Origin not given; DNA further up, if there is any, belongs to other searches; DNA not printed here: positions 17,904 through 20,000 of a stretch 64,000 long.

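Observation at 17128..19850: AMIN-TPR-beta-barrel outer-membrane protein coupled to a hyper-acidic secreted protein: possible Slam/type XI-like export pair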

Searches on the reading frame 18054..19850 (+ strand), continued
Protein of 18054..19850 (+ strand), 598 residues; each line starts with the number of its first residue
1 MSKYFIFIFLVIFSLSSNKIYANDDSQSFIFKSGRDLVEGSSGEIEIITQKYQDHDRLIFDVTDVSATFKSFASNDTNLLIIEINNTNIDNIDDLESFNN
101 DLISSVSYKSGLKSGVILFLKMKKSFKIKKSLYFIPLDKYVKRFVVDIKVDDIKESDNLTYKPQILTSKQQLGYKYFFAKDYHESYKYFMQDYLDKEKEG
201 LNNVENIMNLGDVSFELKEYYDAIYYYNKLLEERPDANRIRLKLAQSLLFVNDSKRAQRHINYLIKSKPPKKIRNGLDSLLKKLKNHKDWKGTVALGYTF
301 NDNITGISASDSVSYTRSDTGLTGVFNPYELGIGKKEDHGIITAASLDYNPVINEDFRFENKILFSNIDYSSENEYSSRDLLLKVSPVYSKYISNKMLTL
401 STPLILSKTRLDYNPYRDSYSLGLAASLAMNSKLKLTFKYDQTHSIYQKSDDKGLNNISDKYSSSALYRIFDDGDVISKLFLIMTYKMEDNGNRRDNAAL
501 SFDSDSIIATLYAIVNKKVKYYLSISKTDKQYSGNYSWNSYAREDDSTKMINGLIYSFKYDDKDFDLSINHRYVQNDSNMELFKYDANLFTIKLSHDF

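Call 41: fold_search(model_id=the predicted structure, library=pdb)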
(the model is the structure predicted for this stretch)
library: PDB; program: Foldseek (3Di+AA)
matches with E <= 10: 1557; with E <= 0.001: 360
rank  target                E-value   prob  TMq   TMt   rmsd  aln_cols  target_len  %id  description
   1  9h80_M                1.8e-09  1.00  0.33  0.46  10.7       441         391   10  Structure of the outer membrane exopolysaccharide transporter PelBC (released 2025-06-11)
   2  2r88_A                4.7e-09  1.00  0.31  0.47   7.7       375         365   10  Crystal structure of the long-chain fatty acid transporter FadL mutant delta S3 kink (released 2008-09-23)
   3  9b8a                  5.9e-09  1.00  0.32  0.34  11.4       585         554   10  Cryo-EM structure of E. coli cellulose synthase subunit C (released 2025-02-19)
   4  9b8h_A                1.5e-08  1.00  0.33  0.34  12.3       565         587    9  Cryo-EM structure of E. coli cellulose synthase subunit C with cellotetraose (released 2025-02-19)
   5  3pgr                  1.6e-08  1.00  0.31  0.46   8.2       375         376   10  Asp348Arg mutant of EcFadL (released 2011-05-25)
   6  4v3h_B                1.6e-08  1.00  0.30  0.51   7.8       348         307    8  Crystal structure of CymA from Klebsiella oxytoca (released 2015-06-03)
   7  4d51                  1.6e-08  1.00  0.34  0.59   5.7       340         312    8  Crystal structure of CymA from Klebsiella oxytoca (released 2015-06-03)
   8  4v3g_A                1.7e-08  1.00  0.32  0.52   9.5       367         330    8  Crystal structure of CymA from Klebsiella oxytoca (released 2015-06-03)
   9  2x9k                  2.4e-08  1.00  0.33  0.61   7.2       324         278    8  Structure of a E.coli porin (released 2011-01-26)
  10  5mdo_A                2.8e-08  1.00  0.28  0.45  11.5       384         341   11  Crystal structure of in vitro folded Chitoporin VhChip from Vibrio harveyi (crystal form I) (released 2017-12-20)
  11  4y25                  3.1e-08  1.00  0.28  0.49  10.4       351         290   10  Bacterial polysaccharide outer membrane secretin (released 2016-03-16)
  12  2r89_A                3.1e-08  1.00  0.28  0.42   8.8       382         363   10  Crystal structure of the long-chain fatty acid transporter FadL mutant delta N3 (released 2008-09-23)
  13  5ldv                  3.3e-08  1.00  0.24  0.33  15.5       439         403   10  Crystal Structures of MOMP from Campylobacter jejuni (released 2016-10-26)
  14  4v3g_B                3.7e-08  1.00  0.33  0.57   9.3       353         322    8  Crystal structure of CymA from Klebsiella oxytoca (released 2015-06-03)
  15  4d5b_A                4.3e-08  1.00  0.33  0.56   7.0       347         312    9  Crystal structure of CymA from Klebsiella oxytoca (released 2015-06-03)
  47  6tzk                  9.5e-07  1.00  0.32  0.40   9.9       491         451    9  Bacterial cellulose synthase outermembrane channel BcsC with terminal TPR repeat (released 2019-10-23)
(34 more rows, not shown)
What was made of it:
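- On T11SS outer-membrane protein (Slam/DUF560 family): The best-fitting solved barrels are the 14-strand OmpG and CymA (call 41).
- Foldseek's top PDB matches include PelB (9h80), BcsC (9b8a, 6tzk) and PgaA (4y25) (call 41). TM-scores are 0.28-0.34 on the query, ranked alongside FadL, CymA and OmpG (14-strand barrels, TMt up to 0.63) (call 41).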

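Call 43: find_related_loci(query=window:18054-19847:+, collection=genome_contigs, flank=10000)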
Query window:18054-19847:+ (598 aa) in genome_contigs; peptide patterns used: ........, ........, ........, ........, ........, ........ (x = any residue, [..] = any of these).
30 stretches matched a pattern, but none encodes a relative of the query by tblastn (E <= 1e-3).
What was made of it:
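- Tried and rejected: The genome_contigs scan with ORF B found no relative (call 43).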

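Call 47: find_encoding_contigs(protein=P0004, flank=4000, max_places=2)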
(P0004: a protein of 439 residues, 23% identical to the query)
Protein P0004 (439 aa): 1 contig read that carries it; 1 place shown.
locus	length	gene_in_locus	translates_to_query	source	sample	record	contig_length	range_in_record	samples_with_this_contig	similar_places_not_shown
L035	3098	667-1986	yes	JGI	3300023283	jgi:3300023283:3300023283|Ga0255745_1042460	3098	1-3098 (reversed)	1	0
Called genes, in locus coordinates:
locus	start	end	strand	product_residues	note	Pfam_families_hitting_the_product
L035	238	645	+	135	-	PF01298:TbpB_B_D, PF08794:FHBP_C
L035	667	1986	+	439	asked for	PF13428:TPR_14 (faint), PF13432:TPR_16 (weak), PF07719:TPR_2 (faint), PF24575:TPR_Slam (weak), PF13181:TPR_8 (faint), PF14559:TPR_19, PF04575:SlipAM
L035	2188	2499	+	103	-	PF19935:DUF6398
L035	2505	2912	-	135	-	-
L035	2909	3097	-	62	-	?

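Call 48: find_encoding_contigs(protein=P0006, flank=4000, max_places=2)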
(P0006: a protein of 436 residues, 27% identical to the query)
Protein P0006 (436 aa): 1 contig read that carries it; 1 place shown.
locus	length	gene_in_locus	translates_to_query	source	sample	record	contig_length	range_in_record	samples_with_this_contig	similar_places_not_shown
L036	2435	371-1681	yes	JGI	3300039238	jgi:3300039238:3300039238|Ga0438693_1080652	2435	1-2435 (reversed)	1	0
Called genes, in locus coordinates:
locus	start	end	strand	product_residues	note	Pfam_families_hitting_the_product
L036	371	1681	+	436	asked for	PF12895:ANAPC3 (faint), PF13428:TPR_14 (faint), PF13181:TPR_8 (faint), PF00515:TPR_1 (weak), PF07719:TPR_2 (weak), PF14559:TPR_19, PF04575:SlipAM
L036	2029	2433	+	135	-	?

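Call 49: find_encoding_contigs(protein=P0086, flank=4000, max_places=2)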
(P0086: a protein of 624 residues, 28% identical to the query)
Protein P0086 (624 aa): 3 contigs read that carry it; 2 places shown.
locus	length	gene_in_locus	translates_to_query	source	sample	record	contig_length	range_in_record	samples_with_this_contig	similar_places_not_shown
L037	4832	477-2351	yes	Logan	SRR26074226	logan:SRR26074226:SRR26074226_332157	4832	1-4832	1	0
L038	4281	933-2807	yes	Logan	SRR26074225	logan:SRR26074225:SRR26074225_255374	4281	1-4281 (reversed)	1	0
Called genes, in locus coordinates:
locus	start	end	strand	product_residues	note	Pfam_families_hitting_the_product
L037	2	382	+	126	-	?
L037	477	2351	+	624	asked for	PF24575:TPR_Slam (faint), PF07719:TPR_2 (faint), PF12895:ANAPC3 (faint), PF13174:TPR_6 (faint), PF13432:TPR_16 (faint), PF14559:TPR_19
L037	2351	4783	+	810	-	-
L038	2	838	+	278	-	?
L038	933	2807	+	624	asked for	PF24575:TPR_Slam (faint), PF07719:TPR_2 (faint), PF12895:ANAPC3 (faint), PF13174:TPR_6 (faint), PF13432:TPR_16 (faint), PF14559:TPR_19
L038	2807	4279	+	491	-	?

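Call 53: find_encoding_contigs(protein=P0005, flank=4000, max_places=2)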
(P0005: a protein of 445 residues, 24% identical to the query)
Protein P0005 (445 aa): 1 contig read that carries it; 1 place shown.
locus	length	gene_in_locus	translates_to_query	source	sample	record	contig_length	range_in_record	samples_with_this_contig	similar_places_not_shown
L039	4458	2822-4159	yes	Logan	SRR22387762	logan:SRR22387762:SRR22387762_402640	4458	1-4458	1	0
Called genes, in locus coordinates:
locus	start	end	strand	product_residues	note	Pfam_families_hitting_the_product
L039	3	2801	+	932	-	?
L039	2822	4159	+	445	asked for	PF24575:TPR_Slam (weak), PF14559:TPR_19 (weak), PF04575:SlipAM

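Call 54: find_encoding_contigs(protein=P0007, flank=4000, max_places=2)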
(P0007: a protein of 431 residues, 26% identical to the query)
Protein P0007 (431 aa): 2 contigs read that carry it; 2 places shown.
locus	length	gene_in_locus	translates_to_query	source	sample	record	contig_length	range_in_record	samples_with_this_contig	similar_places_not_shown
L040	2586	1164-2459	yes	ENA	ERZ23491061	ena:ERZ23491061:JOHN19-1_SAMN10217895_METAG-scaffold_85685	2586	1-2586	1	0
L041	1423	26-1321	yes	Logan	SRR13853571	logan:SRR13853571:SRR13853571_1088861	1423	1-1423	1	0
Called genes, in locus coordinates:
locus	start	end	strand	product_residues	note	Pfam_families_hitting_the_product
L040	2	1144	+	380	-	?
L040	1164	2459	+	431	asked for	PF12895:ANAPC3 (faint), PF07719:TPR_2 (faint), PF24575:TPR_Slam (weak), PF13181:TPR_8 (faint), PF14559:TPR_19, PF04575:SlipAM, PF10082:BBP2_2 (faint)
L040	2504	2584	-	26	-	?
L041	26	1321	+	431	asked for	PF12895:ANAPC3 (faint), PF07719:TPR_2 (faint), PF24575:TPR_Slam (weak), PF13181:TPR_8 (faint), PF14559:TPR_19, PF04575:SlipAM, PF10082:BBP2_2 (faint)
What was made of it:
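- ORF A sits exactly where P0004, P0005 and P0007 have their cargo (calls 47, 53, 54).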

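Call 55: find_encoding_contigs(protein=P0134, flank=4000, max_places=2)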
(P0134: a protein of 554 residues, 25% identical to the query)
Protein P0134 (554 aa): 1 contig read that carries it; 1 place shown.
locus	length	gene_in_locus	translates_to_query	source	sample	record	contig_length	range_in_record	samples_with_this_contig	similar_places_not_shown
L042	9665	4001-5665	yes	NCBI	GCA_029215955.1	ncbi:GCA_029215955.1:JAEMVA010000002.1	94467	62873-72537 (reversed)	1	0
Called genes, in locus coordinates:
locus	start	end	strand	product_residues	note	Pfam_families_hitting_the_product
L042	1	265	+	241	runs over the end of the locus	PF10520:Lipid_desat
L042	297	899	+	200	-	PF06035:Peptidase_C93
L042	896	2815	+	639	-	PF16448:LapD_MoxY_N, PF00990:GGDEF, PF00563:EAL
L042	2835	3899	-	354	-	PF04551:GcpE, PF26540:GcpE_C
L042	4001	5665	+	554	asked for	PF12895:ANAPC3 (faint), PF13181:TPR_8 (faint), PF00515:TPR_1 (weak), PF07719:TPR_2 (weak), PF13424:TPR_12 (faint)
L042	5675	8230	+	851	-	PF04773:FecR, PF01298:TbpB_B_D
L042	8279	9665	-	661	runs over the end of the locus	PF07715:Plug, PF00593:TonB_dep_Rec_b-barrel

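Call 56: search_protein_families(library=pfam, proteins=[L039:3-2798:+, L040:2-1141:+, L037:2351-4780:+, L004:6848-8629:+, L042:5675-8227:+], max_evalue=1)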
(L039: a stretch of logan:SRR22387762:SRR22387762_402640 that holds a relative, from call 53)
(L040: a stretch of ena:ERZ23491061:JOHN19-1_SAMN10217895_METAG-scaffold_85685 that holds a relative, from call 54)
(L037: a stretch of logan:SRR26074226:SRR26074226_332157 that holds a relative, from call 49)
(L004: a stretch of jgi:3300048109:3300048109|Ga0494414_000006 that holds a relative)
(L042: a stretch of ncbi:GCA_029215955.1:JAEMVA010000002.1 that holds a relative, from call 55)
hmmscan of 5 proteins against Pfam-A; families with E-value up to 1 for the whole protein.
L039:3-2798:+ (932 aa): 3 families
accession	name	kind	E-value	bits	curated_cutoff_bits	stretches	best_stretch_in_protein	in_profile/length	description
PF01298.24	TbpB_B_D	-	2.2e-13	51.3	26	1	810-932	1-126/126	C-lobe and N-lobe beta barrels of Tf-binding protein B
PF08794.16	FHBP_C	-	2e-08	35.5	28.1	1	809-914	2-96/97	Factor H binding protein, C-terminal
PF21238.2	Pus10_C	-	0.22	11.5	27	1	616-646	182-212/232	Pus10, C-terminal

L040:2-1141:+ (380 aa): 7 families
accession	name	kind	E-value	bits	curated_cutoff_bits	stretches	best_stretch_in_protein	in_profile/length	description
PF01298.24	TbpB_B_D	-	7.6e-08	33.4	26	1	243-380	1-126/126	C-lobe and N-lobe beta barrels of Tf-binding protein B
PF08794.16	FHBP_C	-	0.00044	21.5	28.1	1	243-360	3-95/97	Factor H binding protein, C-terminal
PF16740.10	SKA2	-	0.014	15.7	30.1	1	33-79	33-79/110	Spindle and kinetochore-associated protein 2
PF09787.14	Golgin_A5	-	0.029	14.4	31.7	1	32-95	48-111/305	Golgin subfamily A member 5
PF03915.18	AIP3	-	0.079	12.5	31.6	1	22-93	110-182/406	Actin interacting protein 3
PF17675.6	APG6_N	-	0.23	12.3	45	1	16-90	34-111/132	Apg6 coiled-coil region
PF14282.11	FlxA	-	0.26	11.9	26.3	1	28-82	7-61/101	FlxA-like protein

L037:2351-4780:+ (810 aa): 5 families
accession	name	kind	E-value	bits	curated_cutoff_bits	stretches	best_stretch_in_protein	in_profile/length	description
PF17963.7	Big_9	-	4.2e-23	82.5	23.6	2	434-512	1-80/89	Bacterial Ig domain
PF17892.7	Cadherin_5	-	5.3e-17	61.9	26.5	2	434-521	2-97/98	Cadherin-like domain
PF01298.24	TbpB_B_D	-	1.6e-12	48.4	26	1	707-804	29-126/126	C-lobe and N-lobe beta barrels of Tf-binding protein B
PF04773.18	FecR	-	5.3e-10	40.1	24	1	50-152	1-94/97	FecR protein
PF17803.7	Cadherin_4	-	8.1e-10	39.5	25.1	2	432-490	9-71/71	Bacterial cadherin-like domain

L004:6848-8629:+ (594 aa): 9 families
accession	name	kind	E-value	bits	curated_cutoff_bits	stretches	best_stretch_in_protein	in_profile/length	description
PF04773.18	FecR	-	2.7e-13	50.6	24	1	43-146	1-96/97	FecR protein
PF01298.24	TbpB_B_D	-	4.6e-10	40.5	26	1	475-592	4-126/126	C-lobe and N-lobe beta barrels of Tf-binding protein B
PF17963.7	Big_9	-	7.9e-10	39.9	23.6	1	323-410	1-89/89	Bacterial Ig domain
PF08794.16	FHBP_C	-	0.00059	21.1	28.1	1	497-574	19-97/97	Factor H binding protein, C-terminal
PF17892.7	Cadherin_5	-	0.00062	20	26.5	1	323-411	2-97/98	Cadherin-like domain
PF05793.18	TFIIF_alpha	-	0.033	13.2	27.1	1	164-283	252-368/528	Transcription initiation factor IIF, alpha subunit (TFIIF-alpha)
PF02724.19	CDC45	-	0.052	12.3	34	1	162-261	101-195/624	CDC45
PF06459.17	RR_TM4-6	-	0.35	11.1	25.1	1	184-264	76-150/277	Ryanodine Receptor TM 4-6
PF00937.23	CoV_nucleocap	-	0.9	9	30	0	145-261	90-204/342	Coronavirus nucleocapsid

L042:5675-8227:+ (851 aa): 3 families
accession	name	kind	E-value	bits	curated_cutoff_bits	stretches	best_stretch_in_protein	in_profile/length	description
PF01298.24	TbpB_B_D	-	3e-09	37.9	26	1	737-849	6-125/126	C-lobe and N-lobe beta barrels of Tf-binding protein B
PF04773.18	FecR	-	9.7e-09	36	24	1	51-144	1-86/97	FecR protein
PF05132.19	RNA_pol_Rpc4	-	0.038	14.7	26.5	1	248-327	25-104/143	RNA polymerase III RPC4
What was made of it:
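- Closest known: Metagenomic relatives P0004, P0005, P0007. Different: Their partners carry a clear C-terminal TbpB_B_D domain, E 1e-8 to 1e-13 (call 56).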

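Call 68: find_homologous_proteins(query=A1, max_evalue=0.00001)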
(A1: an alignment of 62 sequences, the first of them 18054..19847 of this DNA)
Query A1 (62 sequences) (598 aa, profile of the alignment): 13 proteins with E <= 0.00001 among 8000 candidates.
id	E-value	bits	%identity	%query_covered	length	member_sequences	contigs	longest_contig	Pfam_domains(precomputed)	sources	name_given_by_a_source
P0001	1.3e-84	303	100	100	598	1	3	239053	PF24575.2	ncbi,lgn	-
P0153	3.4e-42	163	26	19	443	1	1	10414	PF14559.13,PF24575.2,PF04575.20,PF13428.13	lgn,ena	-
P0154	3.3e-27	114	32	8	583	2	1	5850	PF03704.24,PF09976.16,PF25060.1,PF13414.13,PF16918.12,PF12569.15,PF13374.13,PF07721.21,PF24575.2,PF25068.3,PF00515.35,PF13424.13,PF13429.13,PF14561.13,PF07719.24,PF13174.13,PF20308.5,PF25063.1,PF13431.13,PF23914.2,PF25062.2,PF20225.5,PF25058.2,PF23300.4,PF13176.13,PF13428.13,PF25064.2,PF14559.13,PF1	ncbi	ncbi:MAG: tetratricopeptide repeat protein [Thermodesulfobacteriota bacterium]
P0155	3.6e-25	107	32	10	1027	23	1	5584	PF13431.13,PF09976.16,PF13525.13,PF21545.4,PF13176.13,PF13428.13,PF25064.2,PF07721.21,PF14559.13,PF24575.2,PF13371.13,PF00515.35,PF12895.14,PF13424.13,PF13432.13,PF13181.13,PF07719.24,PF13174.13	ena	-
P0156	4.3e-22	97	27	14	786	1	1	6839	PF13431.13,PF23914.2,PF13414.13,PF13176.13,PF13428.13,PF13844.13,PF25064.2,PF13374.13,PF07721.21,PF14559.13,PF13371.13,PF00515.35,PF12895.14,PF13424.13,PF21033.5,PF13432.13,PF13429.13,PF13181.13,PF14561.13,PF07719.24,PF13174.13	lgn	-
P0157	5.7e-22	96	45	4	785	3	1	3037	PF25063.1,PF09976.16,PF13525.13,PF23300.4,PF21545.4,PF10858.15,PF13428.13,PF25064.2,PF14559.13,PF24575.2,PF13371.13,PF17874.8,PF00515.35,PF12895.14,PF13424.13,PF13432.13,PF13181.13,PF07719.24,PF13174.13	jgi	jgi:TolA-binding protein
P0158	6.7e-16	76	29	9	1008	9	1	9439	PF25063.1,PF09976.16,PF21545.4,PF13176.13,PF13428.13,PF23276.3,PF14559.13,PF25575.1,PF00515.35,PF12895.14,PF13424.13,PF13432.13,PF13181.13,PF07719.24,PF13174.13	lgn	-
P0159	2.4e-13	68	27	7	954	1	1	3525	PF25063.1,PF13431.13,PF09976.16,PF23914.2,PF13525.13,PF13176.13,PF13428.13,PF14559.13,PF00515.35,PF12895.14,PF13424.13,PF21033.5,PF14938.13,PF13432.13,PF13181.13,PF07719.24,PF13174.13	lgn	-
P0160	1.1e-9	56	32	11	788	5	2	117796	PF14559.13,PF13525.13,PF00515.35,PF12895.14,PF13424.13,PF13432.13,PF13428.13,PF13181.13,PF07719.24,PF13174.13,PF01464.26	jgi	-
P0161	2.5e-9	55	35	8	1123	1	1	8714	PF13431.13,PF23914.2,PF13414.13,PF25058.2,PF13428.13,PF25064.2,PF14559.13,PF24575.2,PF02259.30,PF13371.13,PF13424.13,PF13432.13,PF13181.13,PF14561.13,PF07719.24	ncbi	-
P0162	8.9e-9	53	21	14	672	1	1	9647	PF13431.13,PF13414.13,PF12569.15,PF13428.13,PF14559.13,PF24575.2,PF00515.35,PF12895.14,PF13424.13,PF13432.13,PF13181.13,PF07719.24,PF13174.13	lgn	-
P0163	1.4e-8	52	-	-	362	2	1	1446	PF13489.13,PF13414.13,PF08241.19,PF13374.13,PF05401.17,PF13847.13,PF24575.2,PF00515.35,PF13424.13,PF13429.13,PF07719.24,PF13174.13,PF20308.5,PF13431.13,PF23914.2,PF13176.13,PF13428.13,PF14559.13,PF13371.13,PF13649.13,PF12895.14,PF21033.5,PF13432.13,PF13181.13,PF08242.19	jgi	-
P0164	1.9e-6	45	27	16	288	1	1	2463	PF25063.1,PF13431.13,PF23914.2,PF13414.13,PF13176.13,PF13428.13,PF13374.13,PF14559.13,PF00515.35,PF12895.14,PF13424.13,PF21033.5,PF13432.13,PF13181.13,PF07719.24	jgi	jgi:tetratricopeptide (TPR) repeat protein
